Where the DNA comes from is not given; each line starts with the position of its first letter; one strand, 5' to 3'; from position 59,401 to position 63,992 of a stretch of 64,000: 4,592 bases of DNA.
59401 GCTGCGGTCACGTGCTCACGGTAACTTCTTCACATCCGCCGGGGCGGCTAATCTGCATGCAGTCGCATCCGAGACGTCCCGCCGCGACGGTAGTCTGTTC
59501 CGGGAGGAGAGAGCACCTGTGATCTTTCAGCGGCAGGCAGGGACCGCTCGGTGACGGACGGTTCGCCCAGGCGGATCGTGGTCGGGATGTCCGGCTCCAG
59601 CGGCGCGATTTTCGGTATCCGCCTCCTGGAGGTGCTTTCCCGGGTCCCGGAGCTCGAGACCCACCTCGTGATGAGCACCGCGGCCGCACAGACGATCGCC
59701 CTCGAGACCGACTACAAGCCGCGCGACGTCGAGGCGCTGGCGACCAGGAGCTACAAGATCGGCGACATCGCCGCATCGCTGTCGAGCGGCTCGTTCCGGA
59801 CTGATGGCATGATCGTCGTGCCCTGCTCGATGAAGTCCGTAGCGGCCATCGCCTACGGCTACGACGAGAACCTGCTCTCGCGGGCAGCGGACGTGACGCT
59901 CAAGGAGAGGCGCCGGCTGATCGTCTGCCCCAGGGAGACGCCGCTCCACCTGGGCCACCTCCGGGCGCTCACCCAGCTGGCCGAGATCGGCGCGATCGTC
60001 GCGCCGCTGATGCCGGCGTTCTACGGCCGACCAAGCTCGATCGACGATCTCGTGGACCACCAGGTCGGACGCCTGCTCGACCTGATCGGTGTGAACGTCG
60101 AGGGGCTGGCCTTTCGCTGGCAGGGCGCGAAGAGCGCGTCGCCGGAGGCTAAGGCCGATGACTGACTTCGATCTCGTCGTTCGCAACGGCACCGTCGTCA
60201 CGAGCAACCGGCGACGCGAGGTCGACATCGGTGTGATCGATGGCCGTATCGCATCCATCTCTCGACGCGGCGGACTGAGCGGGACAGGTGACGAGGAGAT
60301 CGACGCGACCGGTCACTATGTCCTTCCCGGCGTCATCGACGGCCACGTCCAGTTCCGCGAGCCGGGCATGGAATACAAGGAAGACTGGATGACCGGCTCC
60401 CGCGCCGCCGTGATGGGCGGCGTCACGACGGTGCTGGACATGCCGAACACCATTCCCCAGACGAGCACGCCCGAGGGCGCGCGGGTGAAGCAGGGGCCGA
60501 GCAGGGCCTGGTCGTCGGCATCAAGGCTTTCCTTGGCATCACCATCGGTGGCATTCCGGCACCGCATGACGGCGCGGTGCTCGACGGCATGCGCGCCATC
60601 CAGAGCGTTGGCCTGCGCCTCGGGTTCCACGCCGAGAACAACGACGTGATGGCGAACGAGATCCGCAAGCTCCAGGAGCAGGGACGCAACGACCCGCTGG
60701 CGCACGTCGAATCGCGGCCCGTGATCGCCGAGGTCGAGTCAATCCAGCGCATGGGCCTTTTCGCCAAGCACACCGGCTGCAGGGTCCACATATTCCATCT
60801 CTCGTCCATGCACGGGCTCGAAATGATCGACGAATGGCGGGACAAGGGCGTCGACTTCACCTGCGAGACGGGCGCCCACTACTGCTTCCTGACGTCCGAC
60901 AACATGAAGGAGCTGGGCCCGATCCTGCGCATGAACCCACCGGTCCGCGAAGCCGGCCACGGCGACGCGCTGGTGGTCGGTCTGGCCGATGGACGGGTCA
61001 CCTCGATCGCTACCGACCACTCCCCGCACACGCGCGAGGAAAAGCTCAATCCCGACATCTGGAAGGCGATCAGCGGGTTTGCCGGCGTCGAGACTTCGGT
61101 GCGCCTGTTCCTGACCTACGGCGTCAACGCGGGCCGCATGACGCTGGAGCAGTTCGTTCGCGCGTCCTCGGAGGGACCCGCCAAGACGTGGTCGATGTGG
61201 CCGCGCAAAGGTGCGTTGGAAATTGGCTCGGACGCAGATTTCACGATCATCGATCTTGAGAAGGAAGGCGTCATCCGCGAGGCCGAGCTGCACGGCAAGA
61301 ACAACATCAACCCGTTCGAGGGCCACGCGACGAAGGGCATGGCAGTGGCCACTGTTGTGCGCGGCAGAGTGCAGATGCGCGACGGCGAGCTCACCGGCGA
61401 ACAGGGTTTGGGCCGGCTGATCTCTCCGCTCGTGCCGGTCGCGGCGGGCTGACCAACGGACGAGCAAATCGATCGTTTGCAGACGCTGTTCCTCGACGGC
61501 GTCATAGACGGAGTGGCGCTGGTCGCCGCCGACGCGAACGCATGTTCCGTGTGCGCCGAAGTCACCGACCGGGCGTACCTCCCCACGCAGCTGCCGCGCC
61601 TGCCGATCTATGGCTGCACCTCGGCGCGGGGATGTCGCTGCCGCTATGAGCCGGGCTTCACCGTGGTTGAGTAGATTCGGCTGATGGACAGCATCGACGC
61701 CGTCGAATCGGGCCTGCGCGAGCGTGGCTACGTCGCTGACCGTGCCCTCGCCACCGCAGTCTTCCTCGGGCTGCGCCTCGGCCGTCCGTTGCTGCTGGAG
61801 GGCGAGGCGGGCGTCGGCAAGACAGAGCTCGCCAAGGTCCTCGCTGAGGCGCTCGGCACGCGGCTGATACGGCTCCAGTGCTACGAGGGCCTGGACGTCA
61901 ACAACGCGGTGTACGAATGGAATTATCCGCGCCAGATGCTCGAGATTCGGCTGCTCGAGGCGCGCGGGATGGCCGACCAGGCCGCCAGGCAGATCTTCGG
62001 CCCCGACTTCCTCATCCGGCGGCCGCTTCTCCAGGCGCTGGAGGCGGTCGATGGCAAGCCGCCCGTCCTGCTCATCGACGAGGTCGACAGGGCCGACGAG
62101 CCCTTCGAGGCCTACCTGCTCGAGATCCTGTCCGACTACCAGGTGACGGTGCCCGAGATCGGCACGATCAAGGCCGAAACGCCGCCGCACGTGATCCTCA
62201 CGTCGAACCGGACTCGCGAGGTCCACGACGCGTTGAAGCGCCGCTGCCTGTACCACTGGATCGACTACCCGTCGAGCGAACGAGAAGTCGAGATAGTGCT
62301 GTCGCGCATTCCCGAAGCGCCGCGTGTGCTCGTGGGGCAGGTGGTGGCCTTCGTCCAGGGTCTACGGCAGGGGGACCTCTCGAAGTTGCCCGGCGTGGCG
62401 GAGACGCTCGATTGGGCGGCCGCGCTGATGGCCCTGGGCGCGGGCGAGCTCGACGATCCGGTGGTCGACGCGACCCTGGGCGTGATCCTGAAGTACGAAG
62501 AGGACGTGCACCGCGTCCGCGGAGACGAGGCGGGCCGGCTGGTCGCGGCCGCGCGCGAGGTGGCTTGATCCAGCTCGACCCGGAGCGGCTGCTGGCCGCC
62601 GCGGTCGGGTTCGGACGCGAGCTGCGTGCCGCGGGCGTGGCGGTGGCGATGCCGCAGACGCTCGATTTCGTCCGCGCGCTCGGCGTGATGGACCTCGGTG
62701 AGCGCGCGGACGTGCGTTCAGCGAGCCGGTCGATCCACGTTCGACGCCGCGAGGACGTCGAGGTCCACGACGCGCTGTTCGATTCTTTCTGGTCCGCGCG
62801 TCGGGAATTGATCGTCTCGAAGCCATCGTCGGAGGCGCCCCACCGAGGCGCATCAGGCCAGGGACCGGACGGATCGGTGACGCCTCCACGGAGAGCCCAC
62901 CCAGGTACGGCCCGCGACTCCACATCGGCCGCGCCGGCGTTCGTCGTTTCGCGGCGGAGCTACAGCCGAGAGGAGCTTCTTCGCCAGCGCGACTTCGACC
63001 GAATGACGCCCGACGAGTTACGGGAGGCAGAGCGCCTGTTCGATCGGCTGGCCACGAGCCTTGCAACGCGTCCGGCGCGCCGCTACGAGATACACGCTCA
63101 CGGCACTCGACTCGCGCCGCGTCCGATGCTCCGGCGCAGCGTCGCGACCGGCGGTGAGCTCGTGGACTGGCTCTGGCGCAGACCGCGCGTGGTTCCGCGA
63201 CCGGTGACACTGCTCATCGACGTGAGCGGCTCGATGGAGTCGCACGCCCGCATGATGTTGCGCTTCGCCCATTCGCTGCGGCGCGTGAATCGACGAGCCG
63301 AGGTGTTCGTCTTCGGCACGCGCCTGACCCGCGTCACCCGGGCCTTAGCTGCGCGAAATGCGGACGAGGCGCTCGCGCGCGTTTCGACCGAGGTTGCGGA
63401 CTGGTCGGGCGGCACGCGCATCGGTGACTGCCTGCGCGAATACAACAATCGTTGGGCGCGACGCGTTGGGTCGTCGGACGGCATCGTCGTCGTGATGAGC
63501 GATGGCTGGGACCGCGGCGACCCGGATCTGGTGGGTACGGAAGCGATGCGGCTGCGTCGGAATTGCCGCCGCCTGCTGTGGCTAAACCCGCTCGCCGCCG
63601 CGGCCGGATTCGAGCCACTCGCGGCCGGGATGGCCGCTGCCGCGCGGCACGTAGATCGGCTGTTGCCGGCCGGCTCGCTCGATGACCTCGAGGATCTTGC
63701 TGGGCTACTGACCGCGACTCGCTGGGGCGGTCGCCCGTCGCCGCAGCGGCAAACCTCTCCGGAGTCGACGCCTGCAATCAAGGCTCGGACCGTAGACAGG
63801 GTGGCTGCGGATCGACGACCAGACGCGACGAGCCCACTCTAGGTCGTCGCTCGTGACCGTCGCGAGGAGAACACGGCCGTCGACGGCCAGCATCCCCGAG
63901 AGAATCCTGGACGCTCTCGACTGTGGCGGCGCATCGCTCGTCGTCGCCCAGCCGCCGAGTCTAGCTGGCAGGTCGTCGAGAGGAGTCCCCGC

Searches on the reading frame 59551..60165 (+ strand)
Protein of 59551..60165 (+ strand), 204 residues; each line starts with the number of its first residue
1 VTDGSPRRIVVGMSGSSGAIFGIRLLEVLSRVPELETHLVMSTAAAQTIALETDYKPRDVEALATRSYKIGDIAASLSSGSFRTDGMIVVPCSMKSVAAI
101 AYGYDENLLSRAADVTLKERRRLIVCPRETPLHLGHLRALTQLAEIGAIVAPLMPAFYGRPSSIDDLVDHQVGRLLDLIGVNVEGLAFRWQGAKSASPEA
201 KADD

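Call 18: search_protein_families(library=pfam, proteins=[window:59551-60165:+], max_evalue=0.001)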
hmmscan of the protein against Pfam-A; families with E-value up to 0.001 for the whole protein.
window:59551-60165:+ (204 aa): 1 family
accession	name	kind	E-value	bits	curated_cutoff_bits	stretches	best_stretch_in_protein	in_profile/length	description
PF02441.25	Flavoprotein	-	3.3e-42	144.3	22.7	1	8-177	2-160/162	Flavoprotein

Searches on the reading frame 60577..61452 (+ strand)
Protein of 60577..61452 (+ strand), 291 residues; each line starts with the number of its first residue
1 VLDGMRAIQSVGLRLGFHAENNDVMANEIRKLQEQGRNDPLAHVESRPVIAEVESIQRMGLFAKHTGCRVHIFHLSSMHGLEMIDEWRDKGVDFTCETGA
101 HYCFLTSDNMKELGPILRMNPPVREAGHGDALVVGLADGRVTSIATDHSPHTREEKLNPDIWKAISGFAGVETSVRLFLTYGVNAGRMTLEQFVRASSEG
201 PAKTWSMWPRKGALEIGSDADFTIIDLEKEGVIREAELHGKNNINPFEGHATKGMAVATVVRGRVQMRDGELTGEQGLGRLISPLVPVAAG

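Call 18: search_protein_families(library=pfam, proteins=[window:60577-61452:+], max_evalue=0.001)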
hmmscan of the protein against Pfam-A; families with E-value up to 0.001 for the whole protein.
window:60577-61452:+ (291 aa): 2 families
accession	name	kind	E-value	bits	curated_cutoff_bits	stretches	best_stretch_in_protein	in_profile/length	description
PF01979.26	Amidohydro_1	-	6.6e-10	39.2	25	1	59-265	185-344/345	Amidohydrolase family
PF07969.17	Amidohydro_3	-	3e-07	30.7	29.7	1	186-265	405-470/472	Amidohydrolase family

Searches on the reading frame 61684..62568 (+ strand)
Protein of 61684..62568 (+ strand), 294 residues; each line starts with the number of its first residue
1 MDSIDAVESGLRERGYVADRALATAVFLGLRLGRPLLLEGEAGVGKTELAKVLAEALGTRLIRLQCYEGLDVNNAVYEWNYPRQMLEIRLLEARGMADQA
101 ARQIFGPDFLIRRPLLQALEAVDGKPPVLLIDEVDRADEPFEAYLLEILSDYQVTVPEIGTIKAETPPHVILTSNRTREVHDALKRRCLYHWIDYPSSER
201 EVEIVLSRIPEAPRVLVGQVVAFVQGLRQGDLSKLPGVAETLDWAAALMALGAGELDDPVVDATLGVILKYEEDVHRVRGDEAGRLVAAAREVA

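Call 18: search_protein_families(library=pfam, proteins=[window:61684-62568:+], max_evalue=0.001)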
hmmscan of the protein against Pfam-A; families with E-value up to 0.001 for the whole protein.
window:61684-62568:+ (294 aa): 9 families
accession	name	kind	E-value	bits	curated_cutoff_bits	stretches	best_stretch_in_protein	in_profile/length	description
PF07728.20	AAA_5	-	2.8e-12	47.3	22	1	35-188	1-139/139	AAA domain (dynein-related subfamily)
PF00004.35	AAA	-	2.2e-09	38.3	21.2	1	36-188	1-123/131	ATPase family associated with various cellular activities (AAA)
PF07726.17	AAA_3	-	1.1e-07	32.2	27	0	36-67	2-33/131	ATPase family associated with various cellular activities (AAA)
PF13191.12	AAA_16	-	1.1e-06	29.7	32.6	1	30-145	19-152/167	AAA ATPase domain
PF13401.12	AAA_22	-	7e-06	26.8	27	1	35-155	7-117/130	AAA domain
PF05496.18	RuvB_N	-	7e-05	23.1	27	0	36-61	36-61/159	Holliday junction DNA helicase RuvB P-loop domain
PF07724.20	AAA_2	-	0.00014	22.4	27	0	37-175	7-124/166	AAA domain (Cdc48 subfamily)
PF00910.28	RNA_helicase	-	0.00019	22.3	21.5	0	37-61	2-26/105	RNA helicase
PF12774.13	AAA_6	-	0.00081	18.9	25.2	0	37-73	36-72/327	Hydrolytic ATP binding site of dynein motor region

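Call 36: find_encoding_contigs(protein=window:61684-62568:+, flank=10000, max_places=1)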
Protein window:61684-62568:+ (294 aa): no gene with exactly this product is on record in the collection.

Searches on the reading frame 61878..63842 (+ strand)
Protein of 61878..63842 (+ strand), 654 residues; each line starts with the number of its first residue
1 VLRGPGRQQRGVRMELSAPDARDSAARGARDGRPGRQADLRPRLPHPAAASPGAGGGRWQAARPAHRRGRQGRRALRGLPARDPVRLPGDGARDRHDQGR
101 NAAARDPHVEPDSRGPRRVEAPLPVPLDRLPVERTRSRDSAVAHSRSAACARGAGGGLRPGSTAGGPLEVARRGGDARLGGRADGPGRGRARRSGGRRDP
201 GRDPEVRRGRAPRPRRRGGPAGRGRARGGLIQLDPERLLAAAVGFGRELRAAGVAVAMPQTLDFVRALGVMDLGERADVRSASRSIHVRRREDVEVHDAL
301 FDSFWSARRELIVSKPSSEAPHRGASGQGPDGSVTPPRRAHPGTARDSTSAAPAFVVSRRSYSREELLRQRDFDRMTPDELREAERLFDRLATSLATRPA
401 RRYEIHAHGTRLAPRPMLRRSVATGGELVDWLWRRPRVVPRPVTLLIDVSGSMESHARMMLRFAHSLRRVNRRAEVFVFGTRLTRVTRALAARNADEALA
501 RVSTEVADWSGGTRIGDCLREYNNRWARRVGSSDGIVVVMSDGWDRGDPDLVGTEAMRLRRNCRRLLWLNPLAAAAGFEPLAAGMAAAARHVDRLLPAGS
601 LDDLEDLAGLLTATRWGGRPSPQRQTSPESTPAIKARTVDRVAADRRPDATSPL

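Call 18: search_protein_families(library=pfam, proteins=[window:61878-63842:+], max_evalue=0.001)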
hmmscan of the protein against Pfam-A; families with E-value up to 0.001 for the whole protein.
window:61878-63842:+ (654 aa): 2 families
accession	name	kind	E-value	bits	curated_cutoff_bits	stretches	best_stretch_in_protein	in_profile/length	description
PF05762.20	VWA_CoxE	-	2e-52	178.3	26.4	1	392-602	6-220/222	VWA domain containing CoxE-like protein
PF13519.12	VWA_2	-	8.1e-05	23.6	27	1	444-543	2-106/107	von Willebrand factor type A domain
